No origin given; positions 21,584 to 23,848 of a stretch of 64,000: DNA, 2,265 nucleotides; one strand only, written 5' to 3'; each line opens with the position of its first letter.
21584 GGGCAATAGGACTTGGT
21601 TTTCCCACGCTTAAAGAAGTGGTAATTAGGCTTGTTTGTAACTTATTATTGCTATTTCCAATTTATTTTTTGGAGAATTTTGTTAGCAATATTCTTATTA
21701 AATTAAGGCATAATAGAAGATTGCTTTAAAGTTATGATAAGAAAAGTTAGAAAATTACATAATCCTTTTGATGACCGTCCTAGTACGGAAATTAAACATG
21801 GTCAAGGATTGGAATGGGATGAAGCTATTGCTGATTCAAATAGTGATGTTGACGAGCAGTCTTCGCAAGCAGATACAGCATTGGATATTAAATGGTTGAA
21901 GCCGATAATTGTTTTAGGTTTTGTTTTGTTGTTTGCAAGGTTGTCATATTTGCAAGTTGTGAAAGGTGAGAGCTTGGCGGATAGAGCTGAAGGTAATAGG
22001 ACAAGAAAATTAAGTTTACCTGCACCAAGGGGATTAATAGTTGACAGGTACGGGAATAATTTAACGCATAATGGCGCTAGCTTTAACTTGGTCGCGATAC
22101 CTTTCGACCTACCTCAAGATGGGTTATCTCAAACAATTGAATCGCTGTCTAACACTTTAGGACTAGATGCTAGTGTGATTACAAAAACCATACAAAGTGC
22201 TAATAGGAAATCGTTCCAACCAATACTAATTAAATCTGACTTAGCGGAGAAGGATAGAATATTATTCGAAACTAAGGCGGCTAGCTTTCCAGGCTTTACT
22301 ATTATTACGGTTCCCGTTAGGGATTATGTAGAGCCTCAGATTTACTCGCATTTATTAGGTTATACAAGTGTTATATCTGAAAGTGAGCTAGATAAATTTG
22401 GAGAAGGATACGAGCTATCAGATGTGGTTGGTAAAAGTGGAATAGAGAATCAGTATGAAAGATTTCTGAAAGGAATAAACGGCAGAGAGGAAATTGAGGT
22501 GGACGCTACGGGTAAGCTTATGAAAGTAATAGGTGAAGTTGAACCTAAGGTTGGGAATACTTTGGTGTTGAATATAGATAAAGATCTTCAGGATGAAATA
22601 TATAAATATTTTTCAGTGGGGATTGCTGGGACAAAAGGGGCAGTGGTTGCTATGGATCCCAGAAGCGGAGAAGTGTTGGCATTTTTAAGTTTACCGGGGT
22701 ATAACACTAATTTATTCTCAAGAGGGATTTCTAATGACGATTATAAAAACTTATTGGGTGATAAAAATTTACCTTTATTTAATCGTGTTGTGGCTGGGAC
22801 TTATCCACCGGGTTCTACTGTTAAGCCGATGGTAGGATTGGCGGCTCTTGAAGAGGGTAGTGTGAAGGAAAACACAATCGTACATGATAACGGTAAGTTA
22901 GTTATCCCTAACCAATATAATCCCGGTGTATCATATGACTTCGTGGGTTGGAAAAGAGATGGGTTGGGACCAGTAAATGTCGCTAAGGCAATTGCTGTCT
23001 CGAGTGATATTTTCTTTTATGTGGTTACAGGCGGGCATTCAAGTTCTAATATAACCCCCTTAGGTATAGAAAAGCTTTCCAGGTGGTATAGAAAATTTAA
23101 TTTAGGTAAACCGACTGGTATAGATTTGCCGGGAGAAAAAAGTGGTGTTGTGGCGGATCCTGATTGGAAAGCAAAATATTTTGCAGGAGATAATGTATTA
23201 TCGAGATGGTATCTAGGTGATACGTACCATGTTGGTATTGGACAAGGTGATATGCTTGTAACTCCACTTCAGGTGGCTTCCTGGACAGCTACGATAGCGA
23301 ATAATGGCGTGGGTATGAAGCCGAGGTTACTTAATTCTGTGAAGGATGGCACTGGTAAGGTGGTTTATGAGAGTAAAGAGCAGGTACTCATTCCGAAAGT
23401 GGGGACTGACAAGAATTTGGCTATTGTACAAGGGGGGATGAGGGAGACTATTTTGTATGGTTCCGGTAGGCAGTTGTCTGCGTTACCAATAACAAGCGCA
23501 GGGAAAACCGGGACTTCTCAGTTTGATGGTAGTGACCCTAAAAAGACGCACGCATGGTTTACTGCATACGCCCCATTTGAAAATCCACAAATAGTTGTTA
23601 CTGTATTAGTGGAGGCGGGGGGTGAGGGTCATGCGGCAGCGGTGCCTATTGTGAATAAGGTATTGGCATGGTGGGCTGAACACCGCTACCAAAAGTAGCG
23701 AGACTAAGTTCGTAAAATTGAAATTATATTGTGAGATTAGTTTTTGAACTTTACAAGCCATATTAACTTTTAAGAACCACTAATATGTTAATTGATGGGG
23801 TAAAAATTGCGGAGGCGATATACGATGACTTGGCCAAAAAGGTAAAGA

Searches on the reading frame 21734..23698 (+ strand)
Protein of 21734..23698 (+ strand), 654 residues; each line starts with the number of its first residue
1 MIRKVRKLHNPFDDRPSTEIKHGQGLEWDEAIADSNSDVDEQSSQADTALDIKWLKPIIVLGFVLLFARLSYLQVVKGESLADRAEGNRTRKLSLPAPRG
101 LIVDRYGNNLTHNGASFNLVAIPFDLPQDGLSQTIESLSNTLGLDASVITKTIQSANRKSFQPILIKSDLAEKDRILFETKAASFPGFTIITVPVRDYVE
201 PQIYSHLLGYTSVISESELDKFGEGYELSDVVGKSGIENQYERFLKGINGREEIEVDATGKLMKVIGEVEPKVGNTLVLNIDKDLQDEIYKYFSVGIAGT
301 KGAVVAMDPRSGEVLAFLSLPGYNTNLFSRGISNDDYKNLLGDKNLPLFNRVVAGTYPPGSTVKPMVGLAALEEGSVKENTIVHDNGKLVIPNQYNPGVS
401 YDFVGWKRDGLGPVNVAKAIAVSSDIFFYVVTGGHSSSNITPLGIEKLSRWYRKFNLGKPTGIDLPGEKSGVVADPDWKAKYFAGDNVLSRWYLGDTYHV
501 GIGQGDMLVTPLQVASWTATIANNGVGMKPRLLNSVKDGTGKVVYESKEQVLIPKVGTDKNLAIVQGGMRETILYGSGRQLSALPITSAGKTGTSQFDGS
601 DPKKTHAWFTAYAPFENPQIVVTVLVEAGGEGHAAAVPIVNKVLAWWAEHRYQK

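Call 70: search_protein_families(library=pfam, proteins=[window:21734-23698:+], max_evalue=0.00001)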
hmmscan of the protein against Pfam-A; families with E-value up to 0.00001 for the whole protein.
window:21734-23698:+ (654 aa): 2 families
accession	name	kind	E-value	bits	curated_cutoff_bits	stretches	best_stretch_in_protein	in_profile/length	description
PF00905.27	Transpeptidase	-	1.7e-57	195.4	22.1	1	302-644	1-298/299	Penicillin binding protein transpeptidase domain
PF03717.20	PBP_dimer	-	4.2e-39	135.3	24.4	1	95-264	2-177/180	Penicillin-binding Protein dimerisation domain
